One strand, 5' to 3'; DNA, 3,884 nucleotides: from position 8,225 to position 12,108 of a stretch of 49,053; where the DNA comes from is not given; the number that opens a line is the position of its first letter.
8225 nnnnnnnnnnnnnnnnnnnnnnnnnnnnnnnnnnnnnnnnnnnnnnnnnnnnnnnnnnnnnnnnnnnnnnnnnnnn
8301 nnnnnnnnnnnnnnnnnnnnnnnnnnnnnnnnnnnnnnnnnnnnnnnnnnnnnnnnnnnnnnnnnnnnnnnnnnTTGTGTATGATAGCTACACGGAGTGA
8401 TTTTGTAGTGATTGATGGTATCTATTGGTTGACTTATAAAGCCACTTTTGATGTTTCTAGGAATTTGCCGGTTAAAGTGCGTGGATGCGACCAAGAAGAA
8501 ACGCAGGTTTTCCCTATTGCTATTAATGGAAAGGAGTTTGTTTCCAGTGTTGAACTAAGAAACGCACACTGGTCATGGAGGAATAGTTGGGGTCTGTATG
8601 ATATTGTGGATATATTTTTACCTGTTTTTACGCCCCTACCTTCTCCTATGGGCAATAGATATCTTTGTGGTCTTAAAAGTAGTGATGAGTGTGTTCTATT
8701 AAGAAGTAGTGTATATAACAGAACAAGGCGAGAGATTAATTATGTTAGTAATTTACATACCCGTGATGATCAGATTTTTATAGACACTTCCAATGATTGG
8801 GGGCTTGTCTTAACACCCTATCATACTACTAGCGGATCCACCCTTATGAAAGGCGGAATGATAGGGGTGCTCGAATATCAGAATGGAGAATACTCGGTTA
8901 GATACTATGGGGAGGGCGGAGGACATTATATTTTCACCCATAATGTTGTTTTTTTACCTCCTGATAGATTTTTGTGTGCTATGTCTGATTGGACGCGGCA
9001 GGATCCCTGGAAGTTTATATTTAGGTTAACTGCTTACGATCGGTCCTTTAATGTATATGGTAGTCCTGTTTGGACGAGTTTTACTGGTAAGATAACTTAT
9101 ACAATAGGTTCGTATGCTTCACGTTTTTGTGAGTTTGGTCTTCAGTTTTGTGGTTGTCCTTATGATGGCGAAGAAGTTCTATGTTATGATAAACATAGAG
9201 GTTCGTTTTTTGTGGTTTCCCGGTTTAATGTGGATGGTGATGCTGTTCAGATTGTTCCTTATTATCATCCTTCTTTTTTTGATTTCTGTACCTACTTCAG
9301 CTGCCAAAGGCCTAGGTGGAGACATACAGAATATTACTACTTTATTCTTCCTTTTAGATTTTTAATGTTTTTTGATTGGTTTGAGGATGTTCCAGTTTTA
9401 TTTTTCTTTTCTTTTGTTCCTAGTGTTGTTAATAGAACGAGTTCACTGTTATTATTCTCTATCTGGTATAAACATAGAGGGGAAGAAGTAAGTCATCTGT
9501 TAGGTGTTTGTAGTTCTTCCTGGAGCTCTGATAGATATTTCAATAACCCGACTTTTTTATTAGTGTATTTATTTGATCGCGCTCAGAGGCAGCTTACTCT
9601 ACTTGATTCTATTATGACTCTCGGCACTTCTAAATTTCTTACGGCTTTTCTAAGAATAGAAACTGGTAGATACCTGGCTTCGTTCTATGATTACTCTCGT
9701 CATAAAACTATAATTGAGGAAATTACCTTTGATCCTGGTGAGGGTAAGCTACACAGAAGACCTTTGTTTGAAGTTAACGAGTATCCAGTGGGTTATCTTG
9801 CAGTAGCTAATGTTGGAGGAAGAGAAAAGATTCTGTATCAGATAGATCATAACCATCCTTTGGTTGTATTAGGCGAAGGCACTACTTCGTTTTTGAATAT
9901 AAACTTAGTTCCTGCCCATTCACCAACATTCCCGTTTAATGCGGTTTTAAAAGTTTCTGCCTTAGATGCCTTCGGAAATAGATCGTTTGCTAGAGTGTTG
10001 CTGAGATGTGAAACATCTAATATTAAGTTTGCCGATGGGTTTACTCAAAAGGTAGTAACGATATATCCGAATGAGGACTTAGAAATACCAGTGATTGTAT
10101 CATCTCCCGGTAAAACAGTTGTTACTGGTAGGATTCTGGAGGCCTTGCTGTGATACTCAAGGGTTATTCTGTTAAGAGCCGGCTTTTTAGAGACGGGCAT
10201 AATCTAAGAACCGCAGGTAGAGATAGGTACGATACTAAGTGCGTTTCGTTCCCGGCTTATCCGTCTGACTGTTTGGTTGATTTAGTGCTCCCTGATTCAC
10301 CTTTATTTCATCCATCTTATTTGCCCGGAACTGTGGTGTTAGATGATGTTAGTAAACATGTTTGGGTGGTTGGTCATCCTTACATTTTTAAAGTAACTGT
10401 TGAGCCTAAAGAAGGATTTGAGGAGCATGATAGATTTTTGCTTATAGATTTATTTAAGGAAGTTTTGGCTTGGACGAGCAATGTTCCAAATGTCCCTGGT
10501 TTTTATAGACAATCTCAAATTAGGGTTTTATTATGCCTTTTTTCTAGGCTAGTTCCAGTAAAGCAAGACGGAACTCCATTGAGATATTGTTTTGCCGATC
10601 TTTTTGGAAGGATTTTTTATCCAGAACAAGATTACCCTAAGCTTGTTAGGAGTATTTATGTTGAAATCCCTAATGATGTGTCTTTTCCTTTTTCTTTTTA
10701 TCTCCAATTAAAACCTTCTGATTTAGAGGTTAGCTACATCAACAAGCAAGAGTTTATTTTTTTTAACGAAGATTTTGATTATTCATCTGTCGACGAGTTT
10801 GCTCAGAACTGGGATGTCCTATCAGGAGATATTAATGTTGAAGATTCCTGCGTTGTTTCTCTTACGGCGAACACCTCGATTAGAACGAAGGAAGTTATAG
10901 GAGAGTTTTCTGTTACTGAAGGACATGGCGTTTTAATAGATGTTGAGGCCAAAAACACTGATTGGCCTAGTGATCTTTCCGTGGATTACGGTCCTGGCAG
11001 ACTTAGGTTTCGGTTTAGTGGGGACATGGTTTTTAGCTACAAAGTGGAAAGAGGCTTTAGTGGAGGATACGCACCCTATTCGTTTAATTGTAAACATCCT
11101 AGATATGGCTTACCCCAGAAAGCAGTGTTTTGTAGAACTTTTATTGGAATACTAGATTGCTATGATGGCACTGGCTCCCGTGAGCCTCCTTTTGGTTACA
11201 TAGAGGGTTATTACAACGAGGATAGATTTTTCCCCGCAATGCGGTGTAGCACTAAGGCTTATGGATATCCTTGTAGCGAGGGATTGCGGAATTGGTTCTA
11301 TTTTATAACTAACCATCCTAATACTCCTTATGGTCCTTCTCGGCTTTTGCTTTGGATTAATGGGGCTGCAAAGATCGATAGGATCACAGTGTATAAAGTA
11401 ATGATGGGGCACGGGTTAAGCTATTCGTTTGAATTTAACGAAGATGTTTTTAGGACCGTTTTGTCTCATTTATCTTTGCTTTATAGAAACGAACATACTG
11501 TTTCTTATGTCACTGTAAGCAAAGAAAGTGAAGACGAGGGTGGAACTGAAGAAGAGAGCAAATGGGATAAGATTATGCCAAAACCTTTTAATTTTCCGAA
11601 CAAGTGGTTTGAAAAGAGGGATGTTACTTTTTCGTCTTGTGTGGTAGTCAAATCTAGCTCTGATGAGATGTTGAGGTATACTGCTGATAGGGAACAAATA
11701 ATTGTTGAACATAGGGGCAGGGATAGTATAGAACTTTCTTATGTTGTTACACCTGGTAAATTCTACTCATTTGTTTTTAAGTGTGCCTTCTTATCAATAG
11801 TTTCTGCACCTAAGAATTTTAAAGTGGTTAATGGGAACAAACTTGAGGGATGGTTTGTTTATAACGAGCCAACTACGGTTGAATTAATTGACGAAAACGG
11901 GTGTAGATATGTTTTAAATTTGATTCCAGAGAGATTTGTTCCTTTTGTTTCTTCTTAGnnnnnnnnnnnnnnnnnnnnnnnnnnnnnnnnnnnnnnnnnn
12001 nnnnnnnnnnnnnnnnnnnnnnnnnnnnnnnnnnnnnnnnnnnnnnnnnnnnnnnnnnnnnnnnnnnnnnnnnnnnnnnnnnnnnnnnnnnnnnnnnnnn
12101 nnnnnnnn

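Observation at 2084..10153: Five-member paralog family of 525-621-aa proteins ending in a bacterial Ig-like domain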

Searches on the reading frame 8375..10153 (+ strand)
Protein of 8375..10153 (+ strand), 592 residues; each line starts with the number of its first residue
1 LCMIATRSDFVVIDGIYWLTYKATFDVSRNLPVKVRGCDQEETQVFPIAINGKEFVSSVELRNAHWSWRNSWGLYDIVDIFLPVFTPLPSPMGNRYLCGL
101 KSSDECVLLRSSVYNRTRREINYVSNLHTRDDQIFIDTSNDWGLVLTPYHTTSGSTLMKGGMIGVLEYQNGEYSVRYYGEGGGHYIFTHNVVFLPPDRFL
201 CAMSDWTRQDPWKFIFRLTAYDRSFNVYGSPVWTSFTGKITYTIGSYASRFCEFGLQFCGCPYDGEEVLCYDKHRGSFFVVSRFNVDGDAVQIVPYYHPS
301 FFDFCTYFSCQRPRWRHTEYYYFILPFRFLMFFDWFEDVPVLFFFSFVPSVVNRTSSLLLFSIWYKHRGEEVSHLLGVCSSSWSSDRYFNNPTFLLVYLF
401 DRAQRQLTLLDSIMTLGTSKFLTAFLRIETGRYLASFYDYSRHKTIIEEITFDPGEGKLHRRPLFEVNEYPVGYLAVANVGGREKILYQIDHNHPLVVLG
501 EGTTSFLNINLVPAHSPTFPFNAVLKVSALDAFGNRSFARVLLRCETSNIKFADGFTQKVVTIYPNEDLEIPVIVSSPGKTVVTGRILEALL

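Call 5: search_protein_families(library=pfam, proteins=[window:8375-10153:+], max_evalue=1)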
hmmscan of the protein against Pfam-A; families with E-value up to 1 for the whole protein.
window:8375-10153:+ (592 aa): 0 families

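Call 6: search_protein_families(library=phrogs, proteins=[window:8375-10153:+], max_evalue=0.1)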
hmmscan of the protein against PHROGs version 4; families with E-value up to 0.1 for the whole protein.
window:8375-10153:+ (592 aa): 1 family
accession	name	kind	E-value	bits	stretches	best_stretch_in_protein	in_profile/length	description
phrog_20698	-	unknown function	0.038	13.5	1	520-583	494-557/561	-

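Call 98: predict_structure(alignment_id=A8)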
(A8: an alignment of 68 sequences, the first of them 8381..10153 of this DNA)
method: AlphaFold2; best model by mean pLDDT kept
length: 590 residues; sequences in the alignment: 68
mean_pLDDT: 60.0   pTM: 0.60
mean pLDDT of the five models: 60.0, 56.7, 56.5, 55.7, 54.8
residues with pLDDT >= 90: 89; 70-90: 109; 50-70: 157; < 50: 235
segments of 3 or more residues with pLDDT < 50: 1-27, 47-108, 110-114, 117-120, 138-171, 175-189, 200-215, 233-235, 240-262, 293-317, 473-478
pLDDT, mean of each block of 10 residues (from residue 1): 29 31 41 59 51 36 33 32 29 39 45 49 54 52 33 36 43 45 42 53 43 50 53 50 37 32 66 79 60 42 33 44 52 58 59 57 55 78 64 86 80 87 81 87 90 90 74 47 61 70 93 89 95 93 98 98 97 97 85
secondary structure, 60 per line:
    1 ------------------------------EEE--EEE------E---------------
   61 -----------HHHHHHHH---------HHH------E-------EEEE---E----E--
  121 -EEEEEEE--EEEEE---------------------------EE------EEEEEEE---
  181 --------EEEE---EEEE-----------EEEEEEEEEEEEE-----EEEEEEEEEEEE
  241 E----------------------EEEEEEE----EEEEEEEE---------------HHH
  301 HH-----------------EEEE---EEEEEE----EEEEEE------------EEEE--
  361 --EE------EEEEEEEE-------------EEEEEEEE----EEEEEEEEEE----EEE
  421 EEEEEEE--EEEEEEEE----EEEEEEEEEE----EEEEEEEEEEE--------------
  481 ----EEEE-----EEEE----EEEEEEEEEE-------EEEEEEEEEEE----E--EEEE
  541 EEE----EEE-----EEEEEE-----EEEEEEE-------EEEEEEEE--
elements in order: E31-33 E36-38 H72-79 E106-109 E122-128 E131-135 E171-177 E189-192 E196-199 E211-223 E229-241 E264-270 E275-282 H298-302 E320-323 E327-332 E337-342 E355-358 E371-378 E392-399 E404-413 E418-427 E430-437 E442-451 E456-466 E485-488 E494-497 E502-511 E519-529 E537-543 E548-550 E556-561 E567-573 E581-588

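Call 100: fold_search(model_id=the predicted structure, library=viral)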
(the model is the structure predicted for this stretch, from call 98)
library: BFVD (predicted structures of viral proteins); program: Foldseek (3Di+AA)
matches with E <= 10: 739; with E <= 0.001: 28
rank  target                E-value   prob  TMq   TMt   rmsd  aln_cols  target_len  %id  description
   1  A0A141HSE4            1.2e-11  1.00  0.24  0.22  17.5       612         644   11  (no name in the UniProt tables at hand)
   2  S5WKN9                1.6e-11  1.00  0.31  0.47  13.3       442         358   11  Uncharacterized protein [Pseudomonas phage PaBG]
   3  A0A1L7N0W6            3.3e-11  1.00  0.30  0.31  15.5       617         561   10  Uncharacterized protein [Ralstonia phage RP12]
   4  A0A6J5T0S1            6.7e-11  1.00  0.33  0.32  13.2       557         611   10  Uncharacterized protein [uncultured Caudovirales phage]
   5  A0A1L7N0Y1            1.5e-09  1.00  0.28  0.30  13.8       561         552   10  Uncharacterized protein [Ralstonia phage RP12]
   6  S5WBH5                2.3e-08  1.00  0.24  0.24  19.5       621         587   12  Uncharacterized protein [Pseudomonas phage PaBG]
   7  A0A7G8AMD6            1.6e-05  1.00  0.19  0.20  20.7       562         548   12  (no name in the UniProt tables at hand)
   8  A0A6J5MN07            4.0e-05  0.84  0.15  0.15  26.6       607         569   11  Bacteriophage P22, Gp10, DNA-stabilising [uncultured Caudovirales phage]
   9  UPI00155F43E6         5.5e-05  0.98  0.19  0.12  21.8       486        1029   12  (no name look-up for this kind of identifier)
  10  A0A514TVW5            6.0e-05  0.33  0.08  0.07  25.8       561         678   12  Uncharacterized protein [Aeromonas phage D3]
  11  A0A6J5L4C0            8.6e-05  0.97  0.20  0.13  19.4       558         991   12  Pyrrolo-quinoline quinone repeat [uncultured Caudovirales phage]
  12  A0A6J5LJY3            1.3e-04  0.75  0.15  0.08  29.2       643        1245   12  Uncharacterized protein [uncultured Caudovirales phage]
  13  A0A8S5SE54            1.4e-04  0.98  0.20  0.25  25.8       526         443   11  Uncharacterized protein [Caudovirales sp. ctrNG92]
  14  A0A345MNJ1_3          1.4e-04  0.95  0.18  0.09  26.3       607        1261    8  (no name in the UniProt tables at hand)
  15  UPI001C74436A         1.5e-04  0.14  0.07  0.04  66.1       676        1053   10  (no name look-up for this kind of identifier)
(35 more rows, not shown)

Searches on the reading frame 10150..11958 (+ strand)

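Call 5: search_protein_families(library=pfam, proteins=[window:10150-11958:+], max_evalue=1)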
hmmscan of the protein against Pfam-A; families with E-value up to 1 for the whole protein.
window:10150-11958:+ (602 aa): 2 families
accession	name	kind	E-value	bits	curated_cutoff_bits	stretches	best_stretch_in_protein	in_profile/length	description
PF12814.13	Mcp5_PH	-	0.038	14.7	25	1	78-117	14-55/119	Meiotic cell cortex C-terminal pleckstrin homology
PF18247.6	AvrM_N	-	0.22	11.9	25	1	499-518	24-43/65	Flax-rust effector AvrM N-terminal domain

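Call 6: search_protein_families(library=phrogs, proteins=[window:10150-11958:+], max_evalue=0.1)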
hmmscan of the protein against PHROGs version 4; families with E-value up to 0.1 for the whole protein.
window:10150-11958:+ (602 aa): 0 families
